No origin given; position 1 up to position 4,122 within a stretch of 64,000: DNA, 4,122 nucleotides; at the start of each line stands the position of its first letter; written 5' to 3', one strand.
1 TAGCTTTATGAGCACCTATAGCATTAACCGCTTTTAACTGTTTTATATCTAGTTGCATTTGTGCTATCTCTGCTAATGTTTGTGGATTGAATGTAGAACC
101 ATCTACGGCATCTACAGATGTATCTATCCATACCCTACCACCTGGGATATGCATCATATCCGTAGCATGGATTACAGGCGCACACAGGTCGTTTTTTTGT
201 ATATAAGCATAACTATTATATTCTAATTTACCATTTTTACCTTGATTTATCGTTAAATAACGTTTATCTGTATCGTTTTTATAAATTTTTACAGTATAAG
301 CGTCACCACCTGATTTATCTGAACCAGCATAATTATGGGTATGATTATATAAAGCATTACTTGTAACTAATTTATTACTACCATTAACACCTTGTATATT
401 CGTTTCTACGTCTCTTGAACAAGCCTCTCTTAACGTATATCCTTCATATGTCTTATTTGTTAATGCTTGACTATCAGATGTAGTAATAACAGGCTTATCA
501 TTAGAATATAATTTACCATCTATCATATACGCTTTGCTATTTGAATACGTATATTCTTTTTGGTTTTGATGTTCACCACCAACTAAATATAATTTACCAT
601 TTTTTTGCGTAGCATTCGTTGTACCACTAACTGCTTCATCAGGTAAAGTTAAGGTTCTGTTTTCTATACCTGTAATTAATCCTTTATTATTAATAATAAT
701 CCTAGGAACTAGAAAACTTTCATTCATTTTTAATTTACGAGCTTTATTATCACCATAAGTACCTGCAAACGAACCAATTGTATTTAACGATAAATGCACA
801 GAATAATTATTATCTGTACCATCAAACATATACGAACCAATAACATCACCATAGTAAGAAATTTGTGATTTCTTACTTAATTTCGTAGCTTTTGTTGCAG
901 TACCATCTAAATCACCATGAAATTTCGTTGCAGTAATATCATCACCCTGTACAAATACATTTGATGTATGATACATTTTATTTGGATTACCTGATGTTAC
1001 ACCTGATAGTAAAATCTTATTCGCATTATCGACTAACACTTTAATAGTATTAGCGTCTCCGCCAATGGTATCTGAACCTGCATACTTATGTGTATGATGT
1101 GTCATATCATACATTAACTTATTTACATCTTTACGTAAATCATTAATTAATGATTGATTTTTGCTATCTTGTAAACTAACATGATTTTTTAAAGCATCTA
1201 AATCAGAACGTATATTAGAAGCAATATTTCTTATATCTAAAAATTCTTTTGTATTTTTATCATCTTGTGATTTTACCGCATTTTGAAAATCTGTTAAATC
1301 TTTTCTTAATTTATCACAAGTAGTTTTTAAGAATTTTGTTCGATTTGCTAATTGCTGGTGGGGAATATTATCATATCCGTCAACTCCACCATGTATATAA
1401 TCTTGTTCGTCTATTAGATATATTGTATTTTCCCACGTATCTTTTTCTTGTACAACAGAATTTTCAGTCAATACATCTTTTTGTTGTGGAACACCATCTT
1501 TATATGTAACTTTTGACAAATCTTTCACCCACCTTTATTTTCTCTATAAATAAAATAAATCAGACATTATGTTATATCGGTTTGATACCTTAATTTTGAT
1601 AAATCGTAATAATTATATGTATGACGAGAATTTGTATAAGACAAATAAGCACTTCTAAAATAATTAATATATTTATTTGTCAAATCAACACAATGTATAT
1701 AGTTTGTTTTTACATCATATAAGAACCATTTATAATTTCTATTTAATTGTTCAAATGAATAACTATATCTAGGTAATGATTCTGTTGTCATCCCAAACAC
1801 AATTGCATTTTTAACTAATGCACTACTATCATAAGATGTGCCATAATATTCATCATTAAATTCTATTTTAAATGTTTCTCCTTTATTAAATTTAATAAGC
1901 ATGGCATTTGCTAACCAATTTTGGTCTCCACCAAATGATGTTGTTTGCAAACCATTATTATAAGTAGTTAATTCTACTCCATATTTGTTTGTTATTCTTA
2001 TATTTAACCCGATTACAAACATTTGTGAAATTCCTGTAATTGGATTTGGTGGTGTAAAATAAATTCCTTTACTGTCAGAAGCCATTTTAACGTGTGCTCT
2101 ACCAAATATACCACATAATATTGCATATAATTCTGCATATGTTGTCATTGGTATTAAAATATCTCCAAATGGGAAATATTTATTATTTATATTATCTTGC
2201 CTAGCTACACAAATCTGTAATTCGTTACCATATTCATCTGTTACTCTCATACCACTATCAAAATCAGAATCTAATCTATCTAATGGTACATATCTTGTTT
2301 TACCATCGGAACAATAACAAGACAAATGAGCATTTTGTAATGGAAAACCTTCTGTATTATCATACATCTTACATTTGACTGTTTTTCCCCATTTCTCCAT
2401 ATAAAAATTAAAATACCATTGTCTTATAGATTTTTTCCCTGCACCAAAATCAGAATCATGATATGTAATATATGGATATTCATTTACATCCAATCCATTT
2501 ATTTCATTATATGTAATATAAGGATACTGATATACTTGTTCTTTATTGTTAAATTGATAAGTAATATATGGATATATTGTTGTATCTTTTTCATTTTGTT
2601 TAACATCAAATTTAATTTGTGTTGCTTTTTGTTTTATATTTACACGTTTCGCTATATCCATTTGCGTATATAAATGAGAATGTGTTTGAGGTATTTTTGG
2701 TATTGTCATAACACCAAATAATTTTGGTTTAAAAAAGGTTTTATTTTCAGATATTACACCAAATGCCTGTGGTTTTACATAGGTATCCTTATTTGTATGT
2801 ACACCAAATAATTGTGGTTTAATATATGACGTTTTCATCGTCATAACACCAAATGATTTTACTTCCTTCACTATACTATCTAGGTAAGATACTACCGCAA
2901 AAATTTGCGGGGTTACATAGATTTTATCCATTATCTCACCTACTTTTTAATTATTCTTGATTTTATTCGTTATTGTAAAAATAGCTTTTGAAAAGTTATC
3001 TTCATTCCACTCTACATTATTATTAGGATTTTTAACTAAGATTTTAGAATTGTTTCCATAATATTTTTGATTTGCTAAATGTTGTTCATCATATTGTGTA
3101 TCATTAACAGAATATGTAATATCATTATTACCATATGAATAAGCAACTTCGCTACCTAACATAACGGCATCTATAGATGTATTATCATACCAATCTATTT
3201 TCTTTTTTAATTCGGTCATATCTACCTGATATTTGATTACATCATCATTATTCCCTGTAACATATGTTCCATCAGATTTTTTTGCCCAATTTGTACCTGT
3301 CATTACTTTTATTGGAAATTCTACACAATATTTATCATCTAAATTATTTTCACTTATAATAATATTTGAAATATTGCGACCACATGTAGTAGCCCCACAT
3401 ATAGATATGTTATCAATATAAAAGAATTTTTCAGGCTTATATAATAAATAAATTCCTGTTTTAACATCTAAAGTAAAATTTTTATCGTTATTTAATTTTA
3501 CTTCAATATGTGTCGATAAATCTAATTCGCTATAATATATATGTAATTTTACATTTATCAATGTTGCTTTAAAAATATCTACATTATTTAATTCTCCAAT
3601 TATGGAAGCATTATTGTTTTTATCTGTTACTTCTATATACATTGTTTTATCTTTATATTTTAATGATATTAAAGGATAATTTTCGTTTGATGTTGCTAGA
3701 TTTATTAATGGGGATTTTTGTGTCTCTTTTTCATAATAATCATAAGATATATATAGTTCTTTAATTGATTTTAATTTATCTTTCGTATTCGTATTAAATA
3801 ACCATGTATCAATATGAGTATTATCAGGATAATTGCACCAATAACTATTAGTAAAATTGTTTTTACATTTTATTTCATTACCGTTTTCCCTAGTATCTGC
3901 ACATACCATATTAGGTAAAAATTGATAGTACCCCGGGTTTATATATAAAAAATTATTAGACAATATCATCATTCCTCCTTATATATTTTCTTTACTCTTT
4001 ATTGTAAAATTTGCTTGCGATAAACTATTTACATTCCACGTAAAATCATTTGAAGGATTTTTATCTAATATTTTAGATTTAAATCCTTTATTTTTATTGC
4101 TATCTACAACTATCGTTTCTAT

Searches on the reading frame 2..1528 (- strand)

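Call 10: search_protein_families(library=phrogs, proteins=[window:2-1528:-])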
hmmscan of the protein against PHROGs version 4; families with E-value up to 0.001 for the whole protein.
window:2-1528:- (509 aa): 8 families
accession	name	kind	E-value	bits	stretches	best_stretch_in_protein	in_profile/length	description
phrog_38759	-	unknown function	4.6e-15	56.1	1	26-92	4-70/920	-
phrog_10372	-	unknown function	8e-13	49.8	1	26-84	4-62/218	-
phrog_4209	-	tail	1.3e-09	38.6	1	27-117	5-79/406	tail fiber protein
phrog_33377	-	unknown function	4.3e-09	36.3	1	24-86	8-70/456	-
phrog_9391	-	unknown function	9.5e-08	32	1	24-90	2-67/649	-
phrog_3100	-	tail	1.9e-07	32.7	1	27-171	5-146/382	tail fiber protein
phrog_3018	-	head and packaging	2e-05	24.9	1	210-308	98-187/341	head decoration protein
phrog_5181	-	unknown function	0.00086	18.7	0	203-389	257-375/763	-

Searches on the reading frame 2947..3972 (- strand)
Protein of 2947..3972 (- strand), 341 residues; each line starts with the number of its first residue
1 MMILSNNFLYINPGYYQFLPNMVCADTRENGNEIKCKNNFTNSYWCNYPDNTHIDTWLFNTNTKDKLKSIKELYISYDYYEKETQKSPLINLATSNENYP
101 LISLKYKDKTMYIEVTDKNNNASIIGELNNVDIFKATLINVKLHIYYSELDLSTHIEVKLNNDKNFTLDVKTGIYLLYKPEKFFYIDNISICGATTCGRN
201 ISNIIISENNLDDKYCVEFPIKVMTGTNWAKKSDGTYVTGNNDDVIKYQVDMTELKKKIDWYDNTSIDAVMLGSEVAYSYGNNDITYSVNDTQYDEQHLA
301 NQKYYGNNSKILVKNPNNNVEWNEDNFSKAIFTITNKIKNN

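Call 8: search_protein_families(library=pfam, proteins=[window:2947-3972:-])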
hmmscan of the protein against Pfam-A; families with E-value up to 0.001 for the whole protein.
window:2947-3972:- (341 aa): 0 families

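Call 10: search_protein_families(library=phrogs, proteins=[window:2947-3972:-])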
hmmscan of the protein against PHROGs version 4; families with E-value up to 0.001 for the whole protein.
window:2947-3972:- (341 aa): 1 family
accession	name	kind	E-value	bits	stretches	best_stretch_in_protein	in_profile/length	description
phrog_17829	-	unknown function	0.00052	20.4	0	68-258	47-225/302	-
